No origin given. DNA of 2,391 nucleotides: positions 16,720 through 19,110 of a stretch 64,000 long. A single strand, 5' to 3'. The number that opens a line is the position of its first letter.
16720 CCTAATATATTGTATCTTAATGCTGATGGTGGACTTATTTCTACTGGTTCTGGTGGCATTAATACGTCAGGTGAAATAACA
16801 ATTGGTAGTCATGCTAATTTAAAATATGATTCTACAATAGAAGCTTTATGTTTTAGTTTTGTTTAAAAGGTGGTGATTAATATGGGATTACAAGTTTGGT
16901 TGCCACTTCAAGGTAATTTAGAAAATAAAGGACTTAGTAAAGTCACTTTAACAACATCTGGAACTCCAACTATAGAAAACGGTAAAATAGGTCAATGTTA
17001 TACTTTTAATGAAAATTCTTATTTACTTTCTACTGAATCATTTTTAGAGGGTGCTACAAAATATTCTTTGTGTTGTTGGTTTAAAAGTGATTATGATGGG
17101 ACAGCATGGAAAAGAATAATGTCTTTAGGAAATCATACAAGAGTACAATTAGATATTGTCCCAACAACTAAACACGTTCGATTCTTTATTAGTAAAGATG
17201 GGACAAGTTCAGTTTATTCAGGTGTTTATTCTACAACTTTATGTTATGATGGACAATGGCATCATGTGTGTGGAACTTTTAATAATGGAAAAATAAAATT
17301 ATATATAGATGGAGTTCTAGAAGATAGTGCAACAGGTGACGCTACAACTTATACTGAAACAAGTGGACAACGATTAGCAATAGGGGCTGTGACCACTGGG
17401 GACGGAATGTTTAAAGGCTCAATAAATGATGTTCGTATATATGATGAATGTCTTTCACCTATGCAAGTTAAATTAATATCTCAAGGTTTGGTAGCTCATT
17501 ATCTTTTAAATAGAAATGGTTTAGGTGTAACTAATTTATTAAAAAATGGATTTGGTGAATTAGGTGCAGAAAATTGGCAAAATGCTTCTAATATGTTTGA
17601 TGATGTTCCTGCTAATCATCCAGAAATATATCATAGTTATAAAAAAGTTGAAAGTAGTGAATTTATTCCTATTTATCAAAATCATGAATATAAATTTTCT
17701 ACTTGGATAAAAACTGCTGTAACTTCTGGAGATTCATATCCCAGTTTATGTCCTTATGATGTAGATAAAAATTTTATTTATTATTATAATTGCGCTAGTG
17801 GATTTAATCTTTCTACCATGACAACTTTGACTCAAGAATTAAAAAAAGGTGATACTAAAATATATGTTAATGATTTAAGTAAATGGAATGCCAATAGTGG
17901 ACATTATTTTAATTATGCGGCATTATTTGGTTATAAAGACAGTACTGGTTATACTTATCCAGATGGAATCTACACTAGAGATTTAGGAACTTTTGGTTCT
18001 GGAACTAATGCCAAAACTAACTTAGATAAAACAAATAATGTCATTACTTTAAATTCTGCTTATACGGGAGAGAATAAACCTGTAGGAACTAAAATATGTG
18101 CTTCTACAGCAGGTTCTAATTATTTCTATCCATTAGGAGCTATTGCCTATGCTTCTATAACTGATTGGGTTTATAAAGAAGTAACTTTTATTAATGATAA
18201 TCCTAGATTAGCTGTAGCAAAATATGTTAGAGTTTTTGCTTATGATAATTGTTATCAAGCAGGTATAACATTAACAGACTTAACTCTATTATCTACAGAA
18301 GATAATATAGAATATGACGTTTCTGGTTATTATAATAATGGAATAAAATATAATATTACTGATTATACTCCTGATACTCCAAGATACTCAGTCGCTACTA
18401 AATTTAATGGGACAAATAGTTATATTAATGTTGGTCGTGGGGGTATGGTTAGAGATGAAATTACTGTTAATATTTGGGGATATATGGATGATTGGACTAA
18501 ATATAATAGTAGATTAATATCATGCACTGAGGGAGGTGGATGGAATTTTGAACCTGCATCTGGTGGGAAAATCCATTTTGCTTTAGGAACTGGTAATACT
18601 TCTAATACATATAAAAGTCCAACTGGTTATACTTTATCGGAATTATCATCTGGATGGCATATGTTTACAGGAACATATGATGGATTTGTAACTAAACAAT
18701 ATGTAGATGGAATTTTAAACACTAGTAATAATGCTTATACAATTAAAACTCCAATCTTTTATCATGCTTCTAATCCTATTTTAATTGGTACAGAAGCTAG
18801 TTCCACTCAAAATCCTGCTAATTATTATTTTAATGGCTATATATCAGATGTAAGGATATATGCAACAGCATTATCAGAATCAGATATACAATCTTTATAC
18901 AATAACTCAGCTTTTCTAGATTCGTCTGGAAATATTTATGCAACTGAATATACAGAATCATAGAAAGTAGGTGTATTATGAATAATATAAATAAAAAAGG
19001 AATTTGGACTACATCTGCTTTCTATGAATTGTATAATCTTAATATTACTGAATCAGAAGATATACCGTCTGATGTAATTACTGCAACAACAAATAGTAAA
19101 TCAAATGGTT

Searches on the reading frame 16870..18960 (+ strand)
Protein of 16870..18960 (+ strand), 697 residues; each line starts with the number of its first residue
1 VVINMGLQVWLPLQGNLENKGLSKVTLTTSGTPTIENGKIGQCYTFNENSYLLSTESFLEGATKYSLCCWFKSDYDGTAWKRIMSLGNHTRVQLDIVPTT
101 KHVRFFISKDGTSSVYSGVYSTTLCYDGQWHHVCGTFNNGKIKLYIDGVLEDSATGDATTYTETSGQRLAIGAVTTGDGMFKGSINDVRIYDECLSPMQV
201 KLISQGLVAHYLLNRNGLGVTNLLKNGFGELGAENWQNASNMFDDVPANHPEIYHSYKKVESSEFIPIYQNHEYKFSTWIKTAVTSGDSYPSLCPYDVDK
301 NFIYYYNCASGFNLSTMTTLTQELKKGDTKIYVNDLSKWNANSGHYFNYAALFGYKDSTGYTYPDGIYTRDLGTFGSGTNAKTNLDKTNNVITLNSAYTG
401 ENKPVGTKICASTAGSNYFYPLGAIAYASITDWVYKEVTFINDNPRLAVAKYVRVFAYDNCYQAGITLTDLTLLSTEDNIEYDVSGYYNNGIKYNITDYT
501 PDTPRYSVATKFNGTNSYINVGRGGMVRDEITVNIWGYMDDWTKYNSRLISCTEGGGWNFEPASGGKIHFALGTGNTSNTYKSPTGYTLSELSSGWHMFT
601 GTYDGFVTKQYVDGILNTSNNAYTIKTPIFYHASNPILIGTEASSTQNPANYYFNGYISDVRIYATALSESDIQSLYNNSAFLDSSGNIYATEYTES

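Call 42: search_protein_families(library=phrogs, proteins=[window:16870-18960:+], max_evalue=0.00001)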
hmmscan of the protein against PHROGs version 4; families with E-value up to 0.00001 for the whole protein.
window:16870-18960:+ (697 aa): 2 families
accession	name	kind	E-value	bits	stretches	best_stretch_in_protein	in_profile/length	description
phrog_3545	-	unknown function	1.8e-15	57.1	1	29-195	776-964/1115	-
phrog_26670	-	head and packaging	2.7e-14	53.3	1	7-226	3-234/1152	virion structural protein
